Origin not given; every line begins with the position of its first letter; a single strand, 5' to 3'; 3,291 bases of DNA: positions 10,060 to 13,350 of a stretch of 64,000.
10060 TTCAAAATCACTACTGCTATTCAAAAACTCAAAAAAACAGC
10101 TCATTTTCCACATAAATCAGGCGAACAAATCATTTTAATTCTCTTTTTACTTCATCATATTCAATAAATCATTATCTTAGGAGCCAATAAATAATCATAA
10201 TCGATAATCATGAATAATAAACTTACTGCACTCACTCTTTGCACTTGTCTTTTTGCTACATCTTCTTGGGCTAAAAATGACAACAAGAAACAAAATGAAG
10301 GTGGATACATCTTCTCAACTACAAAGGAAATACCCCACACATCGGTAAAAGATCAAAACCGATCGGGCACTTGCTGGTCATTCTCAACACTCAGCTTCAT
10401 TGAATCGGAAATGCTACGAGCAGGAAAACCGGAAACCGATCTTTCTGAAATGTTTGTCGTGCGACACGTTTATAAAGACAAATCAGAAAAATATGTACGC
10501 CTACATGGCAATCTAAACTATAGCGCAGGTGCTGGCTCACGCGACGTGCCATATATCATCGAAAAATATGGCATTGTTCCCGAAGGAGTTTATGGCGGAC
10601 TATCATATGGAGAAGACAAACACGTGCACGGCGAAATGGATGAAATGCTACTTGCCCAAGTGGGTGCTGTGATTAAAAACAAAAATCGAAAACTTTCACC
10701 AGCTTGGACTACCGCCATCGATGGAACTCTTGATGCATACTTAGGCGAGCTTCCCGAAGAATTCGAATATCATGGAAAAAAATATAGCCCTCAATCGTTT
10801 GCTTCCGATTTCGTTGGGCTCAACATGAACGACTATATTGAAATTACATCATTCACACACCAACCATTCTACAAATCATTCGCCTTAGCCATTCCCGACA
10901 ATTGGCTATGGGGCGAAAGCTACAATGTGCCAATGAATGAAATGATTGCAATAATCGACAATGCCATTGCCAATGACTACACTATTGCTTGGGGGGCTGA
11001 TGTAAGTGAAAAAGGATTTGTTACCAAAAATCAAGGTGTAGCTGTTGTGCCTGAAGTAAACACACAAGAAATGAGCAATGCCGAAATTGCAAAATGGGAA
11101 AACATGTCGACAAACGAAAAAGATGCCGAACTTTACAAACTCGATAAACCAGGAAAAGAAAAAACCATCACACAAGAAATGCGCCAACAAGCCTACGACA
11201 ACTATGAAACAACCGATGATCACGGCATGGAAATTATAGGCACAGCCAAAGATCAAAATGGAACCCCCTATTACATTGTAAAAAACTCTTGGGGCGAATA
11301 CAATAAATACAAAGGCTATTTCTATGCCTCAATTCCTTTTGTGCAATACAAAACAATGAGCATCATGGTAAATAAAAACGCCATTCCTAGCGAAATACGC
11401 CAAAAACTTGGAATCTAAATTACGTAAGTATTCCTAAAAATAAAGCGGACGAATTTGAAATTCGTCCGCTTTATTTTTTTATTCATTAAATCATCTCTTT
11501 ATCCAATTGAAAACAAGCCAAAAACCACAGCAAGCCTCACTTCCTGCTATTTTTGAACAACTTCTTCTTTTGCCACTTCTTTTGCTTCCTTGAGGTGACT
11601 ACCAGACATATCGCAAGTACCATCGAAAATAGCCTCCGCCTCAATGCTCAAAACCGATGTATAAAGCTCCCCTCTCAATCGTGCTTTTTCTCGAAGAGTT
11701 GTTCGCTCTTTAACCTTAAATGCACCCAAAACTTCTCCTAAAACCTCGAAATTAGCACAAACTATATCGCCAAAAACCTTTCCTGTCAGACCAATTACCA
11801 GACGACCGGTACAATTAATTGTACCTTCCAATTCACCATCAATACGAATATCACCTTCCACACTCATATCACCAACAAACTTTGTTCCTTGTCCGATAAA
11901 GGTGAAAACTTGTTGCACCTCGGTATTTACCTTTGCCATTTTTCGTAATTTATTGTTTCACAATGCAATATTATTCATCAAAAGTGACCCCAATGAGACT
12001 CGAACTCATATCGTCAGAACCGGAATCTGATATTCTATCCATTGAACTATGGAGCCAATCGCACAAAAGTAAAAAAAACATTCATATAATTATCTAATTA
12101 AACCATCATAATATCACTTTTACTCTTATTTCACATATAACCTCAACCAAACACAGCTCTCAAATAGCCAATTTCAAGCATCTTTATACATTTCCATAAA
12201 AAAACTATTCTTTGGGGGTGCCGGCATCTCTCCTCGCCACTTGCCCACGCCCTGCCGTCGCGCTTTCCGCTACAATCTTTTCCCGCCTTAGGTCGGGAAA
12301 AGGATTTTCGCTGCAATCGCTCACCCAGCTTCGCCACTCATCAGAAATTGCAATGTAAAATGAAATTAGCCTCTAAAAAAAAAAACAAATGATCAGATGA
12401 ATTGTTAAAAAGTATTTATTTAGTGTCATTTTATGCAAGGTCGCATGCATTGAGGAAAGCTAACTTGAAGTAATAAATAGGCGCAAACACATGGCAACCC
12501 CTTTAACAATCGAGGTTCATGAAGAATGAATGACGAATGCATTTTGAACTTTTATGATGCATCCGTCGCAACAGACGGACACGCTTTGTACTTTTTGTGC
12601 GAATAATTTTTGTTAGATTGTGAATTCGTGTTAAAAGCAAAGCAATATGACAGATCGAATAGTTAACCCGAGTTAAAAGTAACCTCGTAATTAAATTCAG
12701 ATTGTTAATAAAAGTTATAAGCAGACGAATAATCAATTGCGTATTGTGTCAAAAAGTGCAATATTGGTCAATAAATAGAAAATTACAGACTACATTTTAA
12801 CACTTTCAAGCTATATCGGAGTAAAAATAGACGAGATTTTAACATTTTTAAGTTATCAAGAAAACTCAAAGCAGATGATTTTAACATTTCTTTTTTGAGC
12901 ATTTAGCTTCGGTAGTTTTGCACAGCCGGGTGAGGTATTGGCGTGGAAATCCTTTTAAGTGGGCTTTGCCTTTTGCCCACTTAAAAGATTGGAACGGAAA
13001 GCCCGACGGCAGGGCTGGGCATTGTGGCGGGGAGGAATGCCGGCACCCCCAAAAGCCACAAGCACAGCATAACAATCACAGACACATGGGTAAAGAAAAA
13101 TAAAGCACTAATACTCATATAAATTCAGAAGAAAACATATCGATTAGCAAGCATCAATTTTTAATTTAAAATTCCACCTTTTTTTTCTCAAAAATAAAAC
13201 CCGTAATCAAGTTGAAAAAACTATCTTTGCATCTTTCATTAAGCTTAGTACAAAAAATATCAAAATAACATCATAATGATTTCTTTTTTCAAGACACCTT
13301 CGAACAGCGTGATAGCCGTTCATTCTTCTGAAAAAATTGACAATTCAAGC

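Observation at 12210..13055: Pair of divergent, GC-rich, about 130-nt homologous elements with structure-preserving hairpin replacement: candidate unclassified structured RNAs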

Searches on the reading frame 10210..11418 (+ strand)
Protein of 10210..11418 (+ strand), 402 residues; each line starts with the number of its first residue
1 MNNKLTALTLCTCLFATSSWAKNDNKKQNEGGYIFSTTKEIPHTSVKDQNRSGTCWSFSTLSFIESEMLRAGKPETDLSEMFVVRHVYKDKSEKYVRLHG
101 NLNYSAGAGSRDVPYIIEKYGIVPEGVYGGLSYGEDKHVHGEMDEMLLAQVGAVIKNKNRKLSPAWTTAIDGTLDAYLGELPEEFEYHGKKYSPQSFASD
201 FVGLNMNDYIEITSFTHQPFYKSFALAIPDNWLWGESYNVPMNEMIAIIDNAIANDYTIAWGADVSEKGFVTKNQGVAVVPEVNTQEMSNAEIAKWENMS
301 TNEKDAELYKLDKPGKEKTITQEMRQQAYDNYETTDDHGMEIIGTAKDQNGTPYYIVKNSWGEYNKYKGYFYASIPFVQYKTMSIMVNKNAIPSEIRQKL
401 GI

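Call 30: search_protein_families(library=pfam, proteins=[window:10210-11418:+], max_evalue=0.01)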
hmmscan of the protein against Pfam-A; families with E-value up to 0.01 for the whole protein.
window:10210-11418:+ (402 aa): 2 families
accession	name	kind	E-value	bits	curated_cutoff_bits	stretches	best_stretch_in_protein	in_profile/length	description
PF03051.21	Peptidase_C1_2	-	1.3e-20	74.1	22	3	297-399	322-423/438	Peptidase C1-like family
PF00112.29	Peptidase_C1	-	5.3e-14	53.3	20.7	2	43-87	14-59/220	Papain family cysteine protease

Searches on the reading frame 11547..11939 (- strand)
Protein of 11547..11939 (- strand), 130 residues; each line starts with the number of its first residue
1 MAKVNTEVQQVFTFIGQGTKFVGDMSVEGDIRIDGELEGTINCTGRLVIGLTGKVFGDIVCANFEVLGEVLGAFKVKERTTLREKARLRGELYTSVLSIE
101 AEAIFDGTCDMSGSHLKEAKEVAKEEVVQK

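Call 30: search_protein_families(library=pfam, proteins=[window:11547-11939:-], max_evalue=0.01)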
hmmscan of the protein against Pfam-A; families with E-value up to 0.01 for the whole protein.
window:11547-11939:- (130 aa): 1 family
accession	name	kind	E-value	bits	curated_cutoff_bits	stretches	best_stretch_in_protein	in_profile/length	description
PF04519.19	Bactofilin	-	9e-27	93.6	27.9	1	13-109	1-97/98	Polymer-forming cytoskeletal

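Call 42: find_encoding_contigs(protein=window:11547-11939:-, flank=4000, max_places=10)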
Protein window:11547-11939:- (130 aa): 3 contigs read that carry it; 1 place shown.
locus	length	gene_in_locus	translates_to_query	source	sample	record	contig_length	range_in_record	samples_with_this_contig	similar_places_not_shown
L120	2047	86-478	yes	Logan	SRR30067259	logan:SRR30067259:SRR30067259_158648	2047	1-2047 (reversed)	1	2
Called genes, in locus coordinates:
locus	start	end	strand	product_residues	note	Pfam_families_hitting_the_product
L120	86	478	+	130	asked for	PF04519:Bactofilin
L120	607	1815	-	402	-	PF00112:Peptidase_C1 (weak), PF03051:Peptidase_C1_2, PF00112:Peptidase_C1 (weak)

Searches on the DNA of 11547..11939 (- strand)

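Call 47: search_with_rna_model(model_id=R1, sources=[L100, L101, L102, L103, L104, L105, L106, L107, L108, L109, L110, L111, L112, L113, L114, L115, L116, L117, L118, L119, L120, L121, L122, L123], max_evalue=0.1)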
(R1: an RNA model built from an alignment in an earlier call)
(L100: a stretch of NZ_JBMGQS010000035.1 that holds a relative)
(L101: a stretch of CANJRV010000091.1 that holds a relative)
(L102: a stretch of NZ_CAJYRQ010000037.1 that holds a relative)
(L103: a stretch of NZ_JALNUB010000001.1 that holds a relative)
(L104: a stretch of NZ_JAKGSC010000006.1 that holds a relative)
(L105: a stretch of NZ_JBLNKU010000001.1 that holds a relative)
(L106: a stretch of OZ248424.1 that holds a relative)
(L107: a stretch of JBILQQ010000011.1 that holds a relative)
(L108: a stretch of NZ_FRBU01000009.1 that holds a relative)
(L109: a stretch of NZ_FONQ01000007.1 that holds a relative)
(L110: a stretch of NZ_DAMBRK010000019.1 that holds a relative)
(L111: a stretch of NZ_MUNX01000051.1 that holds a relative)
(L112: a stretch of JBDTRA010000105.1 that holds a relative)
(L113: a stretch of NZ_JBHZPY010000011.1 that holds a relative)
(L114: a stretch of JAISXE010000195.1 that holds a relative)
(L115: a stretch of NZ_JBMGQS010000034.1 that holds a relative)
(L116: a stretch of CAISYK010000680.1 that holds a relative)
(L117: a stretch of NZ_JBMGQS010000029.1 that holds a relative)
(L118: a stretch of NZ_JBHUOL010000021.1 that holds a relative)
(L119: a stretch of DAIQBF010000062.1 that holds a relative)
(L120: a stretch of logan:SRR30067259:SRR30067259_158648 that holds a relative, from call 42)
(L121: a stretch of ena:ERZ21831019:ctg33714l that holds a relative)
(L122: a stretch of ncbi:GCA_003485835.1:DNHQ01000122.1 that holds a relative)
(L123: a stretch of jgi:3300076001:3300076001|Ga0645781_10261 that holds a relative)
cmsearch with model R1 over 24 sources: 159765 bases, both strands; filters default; matches with E-value up to 0.1: 20.
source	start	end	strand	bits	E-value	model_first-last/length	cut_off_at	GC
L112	3976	4071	-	97.9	7.6e-24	1-93/93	no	0.46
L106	6750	6840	+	91.1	5.5e-22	1-93/93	no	0.48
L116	1701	1800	-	89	2e-21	1-93/93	no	0.38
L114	1228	1336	+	82.1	1.6e-19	1-93/93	no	0.54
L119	152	261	-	81.5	2.3e-19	1-93/93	no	0.52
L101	1179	1263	+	77.4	3e-18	1-93/93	no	0.48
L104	1385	1514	+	70.3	2.5e-16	1-93/93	no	0.35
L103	2584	2738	-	66.4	3e-15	1-93/93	no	0.4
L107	3118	3178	+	57.8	6.8e-13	10-70/93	no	0.3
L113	6308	6419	+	57.3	9e-13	1-93/93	no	0.35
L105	4389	4502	-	56.4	1.6e-12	1-93/93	no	0.36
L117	261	357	-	56.3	1.7e-12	1-93/93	no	0.42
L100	5632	5720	+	54.6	4.9e-12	1-93/93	no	0.36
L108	129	214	+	54.1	6.9e-12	1-93/93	no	0.31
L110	1106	1197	-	54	7.2e-12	1-93/93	no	0.38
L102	3782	3858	-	53.9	7.6e-12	1-93/93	no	0.39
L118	6463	6560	+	53.9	7.9e-12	1-93/93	no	0.42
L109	7766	7853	-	52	2.6e-11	1-93/93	no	0.33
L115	300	396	+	49.6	1.2e-10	1-93/93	no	0.38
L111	2269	2362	-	37.7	2.1e-07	1-93/93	no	0.43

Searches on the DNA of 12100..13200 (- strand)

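Call 4: search_rna_families(source=window, start=12100, end=13200, threshold=evalue, max_evalue=10, show_alignments=4)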
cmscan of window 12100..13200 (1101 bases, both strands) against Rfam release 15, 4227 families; matches with E-value up to 10: 4.
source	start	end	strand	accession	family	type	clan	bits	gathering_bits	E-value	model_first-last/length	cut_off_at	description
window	12252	12334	-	RF01705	Flavo-1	Gene; sRNA;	-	56.4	42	2.4e-11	1-76/76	no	Flavo-1 RNA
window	12920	13012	+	RF01705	Flavo-1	Gene; sRNA;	-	48.3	42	4e-09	1-76/76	no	Flavo-1 RNA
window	13030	13064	-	RF00039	DicF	Gene; antisense;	-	17.7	48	0.59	1-52/52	no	DicF RNA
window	12951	12985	-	RF01079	RF_site3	Cis-reg; frameshift_element;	-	17.7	50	2.7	1-39/39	no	Putative RNA-dependent RNA polymerase ribosomal frameshift site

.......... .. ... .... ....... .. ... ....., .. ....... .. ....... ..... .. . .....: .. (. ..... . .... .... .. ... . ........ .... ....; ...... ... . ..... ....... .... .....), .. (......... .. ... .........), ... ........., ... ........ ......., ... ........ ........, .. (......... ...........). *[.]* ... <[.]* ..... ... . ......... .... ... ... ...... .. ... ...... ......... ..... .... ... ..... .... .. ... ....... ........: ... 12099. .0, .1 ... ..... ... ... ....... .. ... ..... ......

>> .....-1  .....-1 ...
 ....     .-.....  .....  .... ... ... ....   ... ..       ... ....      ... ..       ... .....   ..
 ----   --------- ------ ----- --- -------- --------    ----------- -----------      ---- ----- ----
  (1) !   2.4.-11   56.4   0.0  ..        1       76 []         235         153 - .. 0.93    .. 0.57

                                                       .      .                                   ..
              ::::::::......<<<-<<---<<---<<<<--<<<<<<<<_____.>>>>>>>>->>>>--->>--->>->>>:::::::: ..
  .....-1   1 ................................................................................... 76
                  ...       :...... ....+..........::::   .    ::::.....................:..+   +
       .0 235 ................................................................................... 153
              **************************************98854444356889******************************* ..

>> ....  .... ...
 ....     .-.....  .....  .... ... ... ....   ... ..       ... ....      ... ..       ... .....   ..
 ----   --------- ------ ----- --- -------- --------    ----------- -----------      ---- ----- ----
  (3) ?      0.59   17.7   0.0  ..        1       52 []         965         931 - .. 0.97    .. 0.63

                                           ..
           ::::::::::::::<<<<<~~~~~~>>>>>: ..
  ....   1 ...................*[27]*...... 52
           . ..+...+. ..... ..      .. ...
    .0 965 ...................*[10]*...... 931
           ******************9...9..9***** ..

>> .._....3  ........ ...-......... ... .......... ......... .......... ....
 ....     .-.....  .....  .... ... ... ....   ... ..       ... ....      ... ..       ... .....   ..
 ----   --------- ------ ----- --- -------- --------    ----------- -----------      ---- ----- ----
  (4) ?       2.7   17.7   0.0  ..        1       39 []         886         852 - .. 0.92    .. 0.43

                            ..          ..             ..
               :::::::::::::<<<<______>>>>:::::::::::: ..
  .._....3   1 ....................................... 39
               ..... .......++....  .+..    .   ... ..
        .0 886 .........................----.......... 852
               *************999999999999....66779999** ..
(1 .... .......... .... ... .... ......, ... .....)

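Call 80: search_dna_similar(query=window:12205-12335:-, collection=plasmids, mode=distant, max_evalue=0.001, max_rows=25)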
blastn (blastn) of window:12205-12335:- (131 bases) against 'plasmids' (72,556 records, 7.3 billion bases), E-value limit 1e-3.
No match.

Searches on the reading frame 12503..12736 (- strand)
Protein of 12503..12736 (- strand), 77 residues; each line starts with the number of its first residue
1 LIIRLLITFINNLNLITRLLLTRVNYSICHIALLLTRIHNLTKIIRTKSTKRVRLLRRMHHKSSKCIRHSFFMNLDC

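Call 30: search_protein_families(library=pfam, proteins=[window:12503-12736:-], max_evalue=0.01)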
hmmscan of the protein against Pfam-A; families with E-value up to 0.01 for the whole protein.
window:12503-12736:- (77 aa): 0 families
